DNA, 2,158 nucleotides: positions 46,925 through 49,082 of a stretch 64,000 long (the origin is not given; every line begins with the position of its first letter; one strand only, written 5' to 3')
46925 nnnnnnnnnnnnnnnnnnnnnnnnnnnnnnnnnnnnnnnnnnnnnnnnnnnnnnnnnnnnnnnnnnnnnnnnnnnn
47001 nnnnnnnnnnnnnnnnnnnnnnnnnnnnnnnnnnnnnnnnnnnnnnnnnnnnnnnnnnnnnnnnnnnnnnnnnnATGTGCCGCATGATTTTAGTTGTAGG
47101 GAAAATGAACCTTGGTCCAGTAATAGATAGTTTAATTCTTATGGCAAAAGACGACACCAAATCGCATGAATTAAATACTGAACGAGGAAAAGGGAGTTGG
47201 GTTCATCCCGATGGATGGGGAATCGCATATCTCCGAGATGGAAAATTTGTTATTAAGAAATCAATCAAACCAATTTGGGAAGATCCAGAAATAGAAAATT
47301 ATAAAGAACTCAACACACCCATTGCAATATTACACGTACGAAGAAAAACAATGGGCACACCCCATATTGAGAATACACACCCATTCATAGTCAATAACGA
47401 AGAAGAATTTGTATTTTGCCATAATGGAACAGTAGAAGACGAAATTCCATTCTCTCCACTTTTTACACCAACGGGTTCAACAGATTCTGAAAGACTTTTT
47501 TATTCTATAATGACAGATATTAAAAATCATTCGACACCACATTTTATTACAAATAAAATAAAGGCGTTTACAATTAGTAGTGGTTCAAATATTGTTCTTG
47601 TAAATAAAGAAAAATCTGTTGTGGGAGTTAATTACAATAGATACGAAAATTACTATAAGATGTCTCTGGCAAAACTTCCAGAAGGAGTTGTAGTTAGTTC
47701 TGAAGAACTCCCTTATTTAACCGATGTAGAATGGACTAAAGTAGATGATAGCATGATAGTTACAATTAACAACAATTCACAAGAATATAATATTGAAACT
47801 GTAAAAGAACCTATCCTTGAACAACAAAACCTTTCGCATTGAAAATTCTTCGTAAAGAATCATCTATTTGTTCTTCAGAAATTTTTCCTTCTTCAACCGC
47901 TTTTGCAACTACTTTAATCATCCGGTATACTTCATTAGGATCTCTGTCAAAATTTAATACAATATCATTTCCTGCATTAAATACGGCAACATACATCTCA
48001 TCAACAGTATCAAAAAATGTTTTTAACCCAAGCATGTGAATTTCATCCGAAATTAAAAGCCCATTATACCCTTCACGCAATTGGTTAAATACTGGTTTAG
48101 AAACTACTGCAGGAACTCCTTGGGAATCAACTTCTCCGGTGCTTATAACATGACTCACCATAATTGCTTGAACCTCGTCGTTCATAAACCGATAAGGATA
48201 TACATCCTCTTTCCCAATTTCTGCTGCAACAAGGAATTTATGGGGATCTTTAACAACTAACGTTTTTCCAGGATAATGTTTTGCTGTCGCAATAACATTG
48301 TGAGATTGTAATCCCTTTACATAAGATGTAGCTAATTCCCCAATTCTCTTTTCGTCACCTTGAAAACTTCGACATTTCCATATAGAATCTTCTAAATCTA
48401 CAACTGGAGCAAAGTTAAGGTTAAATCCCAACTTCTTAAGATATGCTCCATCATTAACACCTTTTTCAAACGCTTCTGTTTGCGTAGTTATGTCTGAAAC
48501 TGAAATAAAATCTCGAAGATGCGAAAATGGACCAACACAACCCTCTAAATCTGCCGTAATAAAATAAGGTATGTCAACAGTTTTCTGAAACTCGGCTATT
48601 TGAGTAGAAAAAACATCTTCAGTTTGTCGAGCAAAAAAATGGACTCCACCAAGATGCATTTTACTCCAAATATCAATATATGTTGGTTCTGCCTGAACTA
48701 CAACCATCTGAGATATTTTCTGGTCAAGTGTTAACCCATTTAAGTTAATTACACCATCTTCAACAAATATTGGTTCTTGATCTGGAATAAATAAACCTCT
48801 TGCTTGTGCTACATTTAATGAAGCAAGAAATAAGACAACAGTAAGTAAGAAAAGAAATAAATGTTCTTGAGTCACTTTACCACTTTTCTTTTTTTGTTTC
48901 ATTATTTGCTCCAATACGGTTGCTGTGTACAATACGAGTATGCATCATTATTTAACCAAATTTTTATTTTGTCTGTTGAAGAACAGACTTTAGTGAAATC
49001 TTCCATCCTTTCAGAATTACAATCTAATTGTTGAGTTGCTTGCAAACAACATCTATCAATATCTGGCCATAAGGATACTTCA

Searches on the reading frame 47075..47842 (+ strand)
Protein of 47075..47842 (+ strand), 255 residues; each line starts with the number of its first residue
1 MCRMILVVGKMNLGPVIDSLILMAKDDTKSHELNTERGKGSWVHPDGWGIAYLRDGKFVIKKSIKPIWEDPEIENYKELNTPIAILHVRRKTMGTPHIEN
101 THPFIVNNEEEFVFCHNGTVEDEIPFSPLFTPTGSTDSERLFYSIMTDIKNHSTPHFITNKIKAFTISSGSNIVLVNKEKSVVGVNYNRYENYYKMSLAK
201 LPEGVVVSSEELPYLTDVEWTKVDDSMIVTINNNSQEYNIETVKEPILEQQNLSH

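Call 66: search_protein_families(library=pfam, proteins=[window:47075-47842:+], max_evalue=0.0001)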
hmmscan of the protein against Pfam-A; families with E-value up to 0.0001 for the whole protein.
window:47075-47842:+ (255 aa): 2 families
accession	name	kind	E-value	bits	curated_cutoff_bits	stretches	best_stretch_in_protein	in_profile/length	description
PF13230.11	GATase_4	-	1.1e-20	74.2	23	1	35-153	23-145/272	Glutamine amidotransferases class-II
PF13522.11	GATase_6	-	1.8e-06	28.4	27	1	81-123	10-50/130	Glutamine amidotransferase domain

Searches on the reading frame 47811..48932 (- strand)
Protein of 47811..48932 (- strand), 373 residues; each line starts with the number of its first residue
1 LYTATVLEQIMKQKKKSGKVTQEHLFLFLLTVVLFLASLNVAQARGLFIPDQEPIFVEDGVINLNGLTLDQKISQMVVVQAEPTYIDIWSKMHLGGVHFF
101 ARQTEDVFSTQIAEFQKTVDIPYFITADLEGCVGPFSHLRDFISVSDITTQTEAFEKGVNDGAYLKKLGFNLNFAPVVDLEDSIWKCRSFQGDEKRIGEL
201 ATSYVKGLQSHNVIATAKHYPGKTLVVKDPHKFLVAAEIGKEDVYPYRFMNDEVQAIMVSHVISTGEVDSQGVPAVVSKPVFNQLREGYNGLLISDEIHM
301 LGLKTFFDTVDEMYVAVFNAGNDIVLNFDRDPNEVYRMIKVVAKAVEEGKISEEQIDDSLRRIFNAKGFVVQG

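Call 66: search_protein_families(library=pfam, proteins=[window:47811-48932:-], max_evalue=0.0001)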
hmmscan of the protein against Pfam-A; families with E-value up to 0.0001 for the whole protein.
window:47811-48932:- (373 aa): 1 family
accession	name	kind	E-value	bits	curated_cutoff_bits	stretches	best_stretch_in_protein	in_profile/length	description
PF00933.27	Glyco_hydro_3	-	9.1e-39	134.2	27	1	68-365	1-315/316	Glycosyl hydrolase family 3 N terminal domain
